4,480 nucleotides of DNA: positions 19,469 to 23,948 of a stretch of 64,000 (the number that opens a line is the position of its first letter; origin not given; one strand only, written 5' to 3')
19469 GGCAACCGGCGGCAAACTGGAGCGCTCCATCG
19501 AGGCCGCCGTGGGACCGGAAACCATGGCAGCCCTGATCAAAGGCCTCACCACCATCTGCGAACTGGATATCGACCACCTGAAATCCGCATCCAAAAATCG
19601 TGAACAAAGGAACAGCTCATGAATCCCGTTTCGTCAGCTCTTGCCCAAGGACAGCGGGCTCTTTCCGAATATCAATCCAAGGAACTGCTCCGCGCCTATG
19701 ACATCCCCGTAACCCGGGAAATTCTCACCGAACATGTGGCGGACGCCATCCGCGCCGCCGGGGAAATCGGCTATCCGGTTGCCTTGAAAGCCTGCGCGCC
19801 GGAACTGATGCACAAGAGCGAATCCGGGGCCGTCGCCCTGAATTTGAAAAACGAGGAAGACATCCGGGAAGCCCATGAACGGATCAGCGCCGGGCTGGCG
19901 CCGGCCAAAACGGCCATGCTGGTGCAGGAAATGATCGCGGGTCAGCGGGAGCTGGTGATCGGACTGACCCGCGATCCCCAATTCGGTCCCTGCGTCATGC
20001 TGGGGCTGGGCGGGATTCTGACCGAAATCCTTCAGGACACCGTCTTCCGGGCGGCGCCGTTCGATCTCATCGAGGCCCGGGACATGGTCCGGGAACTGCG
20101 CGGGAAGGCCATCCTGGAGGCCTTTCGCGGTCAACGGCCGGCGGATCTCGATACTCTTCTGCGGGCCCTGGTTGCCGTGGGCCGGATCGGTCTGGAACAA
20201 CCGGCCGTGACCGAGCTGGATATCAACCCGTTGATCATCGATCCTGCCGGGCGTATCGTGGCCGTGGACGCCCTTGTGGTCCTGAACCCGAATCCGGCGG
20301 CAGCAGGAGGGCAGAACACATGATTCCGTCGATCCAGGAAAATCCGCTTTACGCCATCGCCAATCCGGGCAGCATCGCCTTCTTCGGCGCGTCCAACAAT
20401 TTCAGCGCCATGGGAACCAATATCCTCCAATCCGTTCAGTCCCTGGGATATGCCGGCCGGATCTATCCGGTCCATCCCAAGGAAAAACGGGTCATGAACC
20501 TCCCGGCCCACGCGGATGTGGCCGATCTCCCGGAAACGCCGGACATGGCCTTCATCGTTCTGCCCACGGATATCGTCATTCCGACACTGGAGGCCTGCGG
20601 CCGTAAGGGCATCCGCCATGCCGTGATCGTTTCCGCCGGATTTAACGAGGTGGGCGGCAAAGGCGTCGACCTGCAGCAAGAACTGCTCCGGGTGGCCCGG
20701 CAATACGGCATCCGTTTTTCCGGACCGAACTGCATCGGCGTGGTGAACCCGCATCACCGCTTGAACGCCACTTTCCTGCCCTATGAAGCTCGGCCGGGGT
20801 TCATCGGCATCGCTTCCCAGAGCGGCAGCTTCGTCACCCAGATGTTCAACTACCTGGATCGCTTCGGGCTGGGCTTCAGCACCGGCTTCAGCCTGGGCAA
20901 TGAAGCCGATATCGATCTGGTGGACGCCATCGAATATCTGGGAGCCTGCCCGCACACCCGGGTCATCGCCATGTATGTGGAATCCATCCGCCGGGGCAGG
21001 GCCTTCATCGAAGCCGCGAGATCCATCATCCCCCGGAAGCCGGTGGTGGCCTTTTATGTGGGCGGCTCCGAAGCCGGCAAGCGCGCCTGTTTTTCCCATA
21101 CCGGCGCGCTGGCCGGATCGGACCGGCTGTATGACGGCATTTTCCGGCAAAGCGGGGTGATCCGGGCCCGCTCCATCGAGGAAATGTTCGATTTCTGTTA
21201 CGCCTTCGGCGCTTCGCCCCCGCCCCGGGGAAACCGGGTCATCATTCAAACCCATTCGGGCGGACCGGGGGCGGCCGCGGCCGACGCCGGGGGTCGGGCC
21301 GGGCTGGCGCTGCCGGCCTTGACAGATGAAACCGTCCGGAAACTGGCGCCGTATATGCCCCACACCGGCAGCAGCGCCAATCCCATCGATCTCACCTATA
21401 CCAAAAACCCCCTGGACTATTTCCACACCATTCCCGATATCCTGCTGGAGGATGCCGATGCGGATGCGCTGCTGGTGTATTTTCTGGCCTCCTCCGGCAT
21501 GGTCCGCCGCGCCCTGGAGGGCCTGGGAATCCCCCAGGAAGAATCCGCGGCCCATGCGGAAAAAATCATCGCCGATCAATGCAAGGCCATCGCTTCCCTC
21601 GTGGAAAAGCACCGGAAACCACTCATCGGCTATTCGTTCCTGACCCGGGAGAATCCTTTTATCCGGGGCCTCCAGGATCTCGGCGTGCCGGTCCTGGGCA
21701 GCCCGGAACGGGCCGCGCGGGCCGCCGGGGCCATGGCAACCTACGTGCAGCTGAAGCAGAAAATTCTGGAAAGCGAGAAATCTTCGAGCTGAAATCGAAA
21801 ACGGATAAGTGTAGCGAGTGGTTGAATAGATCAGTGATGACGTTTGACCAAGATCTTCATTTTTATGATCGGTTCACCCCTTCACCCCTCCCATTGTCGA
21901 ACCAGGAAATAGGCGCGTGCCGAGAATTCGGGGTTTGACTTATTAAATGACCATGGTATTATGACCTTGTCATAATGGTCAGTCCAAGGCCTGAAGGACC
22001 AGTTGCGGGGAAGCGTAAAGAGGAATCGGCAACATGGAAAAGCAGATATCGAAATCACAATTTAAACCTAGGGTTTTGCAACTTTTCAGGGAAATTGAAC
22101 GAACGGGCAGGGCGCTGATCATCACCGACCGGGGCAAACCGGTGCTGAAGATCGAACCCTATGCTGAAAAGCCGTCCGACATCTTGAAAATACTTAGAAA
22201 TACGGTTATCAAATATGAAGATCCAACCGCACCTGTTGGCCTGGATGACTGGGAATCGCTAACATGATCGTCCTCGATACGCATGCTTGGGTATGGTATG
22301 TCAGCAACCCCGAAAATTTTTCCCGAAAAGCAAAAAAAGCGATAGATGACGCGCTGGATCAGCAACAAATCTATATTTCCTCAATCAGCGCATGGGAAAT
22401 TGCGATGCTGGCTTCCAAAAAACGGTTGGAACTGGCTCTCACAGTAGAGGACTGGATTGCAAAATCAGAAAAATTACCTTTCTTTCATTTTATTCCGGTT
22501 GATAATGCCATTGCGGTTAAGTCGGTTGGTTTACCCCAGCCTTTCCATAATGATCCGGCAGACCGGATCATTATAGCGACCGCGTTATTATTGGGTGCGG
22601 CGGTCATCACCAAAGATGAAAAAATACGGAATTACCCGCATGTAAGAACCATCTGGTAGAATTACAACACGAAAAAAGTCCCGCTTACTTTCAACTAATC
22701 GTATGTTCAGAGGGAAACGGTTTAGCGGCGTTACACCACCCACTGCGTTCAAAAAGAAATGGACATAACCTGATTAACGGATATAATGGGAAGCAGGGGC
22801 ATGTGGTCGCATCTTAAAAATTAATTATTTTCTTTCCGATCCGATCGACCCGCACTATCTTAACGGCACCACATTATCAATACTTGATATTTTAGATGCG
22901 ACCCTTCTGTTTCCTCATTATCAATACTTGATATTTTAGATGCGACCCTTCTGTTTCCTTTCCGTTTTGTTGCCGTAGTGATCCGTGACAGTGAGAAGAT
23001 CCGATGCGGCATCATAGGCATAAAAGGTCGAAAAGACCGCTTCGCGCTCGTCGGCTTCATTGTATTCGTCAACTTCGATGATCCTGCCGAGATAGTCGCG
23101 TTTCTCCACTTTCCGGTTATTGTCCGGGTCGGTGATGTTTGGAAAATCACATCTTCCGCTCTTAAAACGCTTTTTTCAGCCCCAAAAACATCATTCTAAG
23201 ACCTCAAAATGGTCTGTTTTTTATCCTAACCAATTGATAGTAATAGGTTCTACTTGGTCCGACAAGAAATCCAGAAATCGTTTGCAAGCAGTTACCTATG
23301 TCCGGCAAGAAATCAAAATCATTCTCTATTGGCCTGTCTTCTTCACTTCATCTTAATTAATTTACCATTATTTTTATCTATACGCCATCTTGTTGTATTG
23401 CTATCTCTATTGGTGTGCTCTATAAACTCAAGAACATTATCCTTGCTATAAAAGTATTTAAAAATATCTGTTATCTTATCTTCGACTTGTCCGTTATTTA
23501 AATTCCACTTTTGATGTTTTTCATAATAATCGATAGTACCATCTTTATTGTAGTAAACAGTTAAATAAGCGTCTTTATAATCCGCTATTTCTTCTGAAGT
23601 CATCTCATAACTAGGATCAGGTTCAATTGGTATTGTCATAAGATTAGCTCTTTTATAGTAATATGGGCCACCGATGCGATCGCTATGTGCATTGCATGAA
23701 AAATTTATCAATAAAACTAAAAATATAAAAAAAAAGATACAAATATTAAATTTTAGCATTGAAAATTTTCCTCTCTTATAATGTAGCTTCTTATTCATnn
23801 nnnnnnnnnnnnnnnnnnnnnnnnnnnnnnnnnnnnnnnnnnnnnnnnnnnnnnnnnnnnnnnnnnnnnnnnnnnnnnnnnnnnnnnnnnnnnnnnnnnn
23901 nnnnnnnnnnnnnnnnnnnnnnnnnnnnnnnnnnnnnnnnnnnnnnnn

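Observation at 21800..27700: Low-GC island made only of a TA module and orphan RHS toxin/immunity cassettes, with no full-length rhs or delivery gene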

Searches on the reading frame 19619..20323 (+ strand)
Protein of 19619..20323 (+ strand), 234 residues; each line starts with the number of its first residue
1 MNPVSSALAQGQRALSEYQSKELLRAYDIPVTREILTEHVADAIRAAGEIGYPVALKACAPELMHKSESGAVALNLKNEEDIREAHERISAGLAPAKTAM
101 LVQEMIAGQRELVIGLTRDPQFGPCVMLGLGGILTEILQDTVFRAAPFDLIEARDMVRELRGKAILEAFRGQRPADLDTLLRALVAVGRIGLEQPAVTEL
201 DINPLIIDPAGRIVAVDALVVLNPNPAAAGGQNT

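Call 46: search_protein_families(library=pfam, proteins=[window:19619-20323:+], max_evalue=0.001)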
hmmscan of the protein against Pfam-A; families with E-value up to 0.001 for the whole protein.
window:19619-20323:+ (234 aa): 3 families
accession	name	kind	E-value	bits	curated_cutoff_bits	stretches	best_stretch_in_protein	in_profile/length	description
PF13549.11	ATP-grasp_5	-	2.4e-66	223.7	27.6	1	7-222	2-221/221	ATP-grasp domain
PF08442.15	ATP-grasp_2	-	0.00016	21.8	29.5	1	15-59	2-47/202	ATP-grasp domain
PF02786.22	CPSase_L_D2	-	0.00032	20.7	19.8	1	21-155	6-137/211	Carbamoyl-phosphate synthase L chain, ATP binding domain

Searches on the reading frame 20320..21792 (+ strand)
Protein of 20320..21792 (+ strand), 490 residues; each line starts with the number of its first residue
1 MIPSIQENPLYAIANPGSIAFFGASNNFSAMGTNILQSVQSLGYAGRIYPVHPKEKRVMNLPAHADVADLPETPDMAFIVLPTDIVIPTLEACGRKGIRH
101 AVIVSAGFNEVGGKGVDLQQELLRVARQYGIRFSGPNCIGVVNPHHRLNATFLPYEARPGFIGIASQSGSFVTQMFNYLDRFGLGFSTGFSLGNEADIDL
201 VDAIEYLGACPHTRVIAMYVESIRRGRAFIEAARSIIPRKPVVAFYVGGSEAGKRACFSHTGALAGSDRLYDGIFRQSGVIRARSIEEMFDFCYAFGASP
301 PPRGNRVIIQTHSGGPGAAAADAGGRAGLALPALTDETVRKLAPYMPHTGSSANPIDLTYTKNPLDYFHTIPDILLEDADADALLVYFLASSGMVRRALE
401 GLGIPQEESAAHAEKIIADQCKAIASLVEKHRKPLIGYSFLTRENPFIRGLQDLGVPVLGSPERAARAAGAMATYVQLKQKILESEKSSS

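Call 46: search_protein_families(library=pfam, proteins=[window:20320-21792:+], max_evalue=0.001)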
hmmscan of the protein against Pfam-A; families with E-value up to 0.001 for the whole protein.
window:20320-21792:+ (490 aa): 4 families
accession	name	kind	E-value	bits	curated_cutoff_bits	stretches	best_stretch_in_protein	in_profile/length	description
PF13607.11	Succ_CoA_lig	-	2e-48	164.1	27.4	1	159-296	1-138/138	Succinyl-CoA ligase like flavodoxin domain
PF13380.12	CoA_binding_2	-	1.9e-21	77.1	22.8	1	18-143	2-115/116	CoA binding domain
PF02629.25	CoA_binding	-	8.9e-06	26.8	22.3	1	16-107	3-97/97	CoA binding domain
PF19045.5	Ligase_CoA_2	-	1.4e-05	25.7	23.7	1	307-387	1-80/162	Ligase-CoA domain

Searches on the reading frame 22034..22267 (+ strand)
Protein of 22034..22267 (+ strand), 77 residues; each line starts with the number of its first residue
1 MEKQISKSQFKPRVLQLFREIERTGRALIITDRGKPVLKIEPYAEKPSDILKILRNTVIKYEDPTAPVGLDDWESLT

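Call 4: search_protein_families(library=pfam, proteins=[window:22034-22267:+], max_evalue=0.01)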
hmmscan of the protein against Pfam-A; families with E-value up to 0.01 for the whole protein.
window:22034-22267:+ (77 aa): 1 family
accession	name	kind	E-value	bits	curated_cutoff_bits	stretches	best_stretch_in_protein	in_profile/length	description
PF02604.26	PhdYeFM_antitox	-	4.1e-06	26.9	29.8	1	2-43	1-42/74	Antitoxin Phd_YefM, type II toxin-antitoxin system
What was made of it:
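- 22034..22267 (+): Phd/YefM-like antitoxin gene (77 aa). It overlaps vapC by 4 nt. Pfam PF02604 at E 4e-6 and 26.9 bits, below the 29.8-bit cut-off (call 4).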

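Call 18: search_protein_families(library=ncbifam, proteins=[window:22034-22267:+], max_evalue=1)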
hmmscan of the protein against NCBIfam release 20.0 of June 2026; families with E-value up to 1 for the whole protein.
window:22034-22267:+ (77 aa): 2 families
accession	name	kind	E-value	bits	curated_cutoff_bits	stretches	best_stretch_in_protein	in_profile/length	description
TIGR01552.1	phd_fam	subfamily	0.0095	15.3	20.8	1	8-45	5-41/53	type II toxin-antitoxin system prevent-host-death family antitoxin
NF007684.0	PRK10359.1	equivalog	0.06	13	248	1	13-58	34-77/232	lipopolysaccharide core heptose(II) kinase RfaY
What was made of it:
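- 22034..22267 (+): TIGR01552 is weak (call 18).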

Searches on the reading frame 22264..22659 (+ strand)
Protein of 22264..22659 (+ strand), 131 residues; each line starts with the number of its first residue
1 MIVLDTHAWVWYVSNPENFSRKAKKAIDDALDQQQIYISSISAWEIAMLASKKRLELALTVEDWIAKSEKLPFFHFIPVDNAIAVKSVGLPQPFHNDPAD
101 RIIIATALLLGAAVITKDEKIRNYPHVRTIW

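Call 4: search_protein_families(library=pfam, proteins=[window:22264-22659:+], max_evalue=0.01)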
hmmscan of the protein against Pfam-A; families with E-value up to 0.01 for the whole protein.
window:22264-22659:+ (131 aa): 2 families
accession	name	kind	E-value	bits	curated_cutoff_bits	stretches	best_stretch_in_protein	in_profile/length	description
PF01850.27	PIN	-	5.3e-20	72.7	23.6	1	2-125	1-118/120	PIN domain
PF13470.12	PIN_3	-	0.00024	22.3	27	1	2-118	2-113/115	PIN domain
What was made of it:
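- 22264..22659 (+): PIN-domain VapC toxin gene (131 aa). Pfam PF01850 at E 5e-20 (call 4).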

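Call 18: search_protein_families(library=ncbifam, proteins=[window:22264-22659:+], max_evalue=1)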
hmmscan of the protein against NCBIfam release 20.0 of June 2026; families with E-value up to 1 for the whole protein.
window:22264-22659:+ (131 aa): 0 families

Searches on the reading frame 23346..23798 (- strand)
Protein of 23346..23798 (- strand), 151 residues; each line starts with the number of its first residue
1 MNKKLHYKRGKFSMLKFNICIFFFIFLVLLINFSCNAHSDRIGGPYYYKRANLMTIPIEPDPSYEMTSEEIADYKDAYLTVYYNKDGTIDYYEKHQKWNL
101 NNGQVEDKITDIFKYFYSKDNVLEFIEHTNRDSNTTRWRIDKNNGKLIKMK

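Call 17: search_protein_families(library=pfam, proteins=[window:23346-23798:-], max_evalue=10)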
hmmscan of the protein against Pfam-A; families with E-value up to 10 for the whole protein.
seq(151 aa): 2 families
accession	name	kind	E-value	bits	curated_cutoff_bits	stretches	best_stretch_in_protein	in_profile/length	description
PF12273.13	RCR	-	0.037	15.2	27.8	1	20-93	6-80/117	Chitin synthesis regulation, resistance to Congo red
PF19417.4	RnlA_toxin_N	-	0.17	12.6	24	1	73-89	46-62/82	RNase LS, bacterial toxin N-terminal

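Call 18: search_protein_families(library=ncbifam, proteins=[window:23346-23798:-], max_evalue=1)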
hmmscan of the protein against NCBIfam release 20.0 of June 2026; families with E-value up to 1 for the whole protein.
seq(151 aa): 0 families
